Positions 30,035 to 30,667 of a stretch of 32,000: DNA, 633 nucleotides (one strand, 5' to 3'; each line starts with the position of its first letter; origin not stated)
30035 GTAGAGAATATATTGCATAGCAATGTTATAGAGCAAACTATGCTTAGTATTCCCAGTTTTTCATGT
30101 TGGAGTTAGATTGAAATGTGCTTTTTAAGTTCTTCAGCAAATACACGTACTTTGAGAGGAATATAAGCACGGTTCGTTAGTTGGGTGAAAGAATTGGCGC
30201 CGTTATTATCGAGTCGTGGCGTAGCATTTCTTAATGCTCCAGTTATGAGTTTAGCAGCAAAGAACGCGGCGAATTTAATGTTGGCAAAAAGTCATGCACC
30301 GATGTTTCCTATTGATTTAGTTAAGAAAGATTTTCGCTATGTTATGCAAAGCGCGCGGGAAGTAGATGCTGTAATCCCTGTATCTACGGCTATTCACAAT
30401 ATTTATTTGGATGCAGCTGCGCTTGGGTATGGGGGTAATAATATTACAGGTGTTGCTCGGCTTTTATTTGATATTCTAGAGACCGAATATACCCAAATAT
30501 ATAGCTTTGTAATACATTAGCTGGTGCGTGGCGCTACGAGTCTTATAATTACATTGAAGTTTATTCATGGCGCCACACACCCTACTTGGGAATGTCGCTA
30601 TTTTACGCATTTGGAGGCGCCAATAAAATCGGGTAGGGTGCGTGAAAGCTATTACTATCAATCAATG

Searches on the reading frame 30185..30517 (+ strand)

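Call 17: search_protein_families(library=pfam, proteins=[window:30185-30517:+])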
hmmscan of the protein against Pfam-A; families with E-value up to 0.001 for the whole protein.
window:30185-30517:+ (111 aa): 1 family
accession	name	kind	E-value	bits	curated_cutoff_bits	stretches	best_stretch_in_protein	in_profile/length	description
PF14833.11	NAD_binding_11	-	6.3e-07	30.1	30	1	26-94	54-122/122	NAD-binding of NADP-dependent 3-hydroxyisobutyrate dehydrogenase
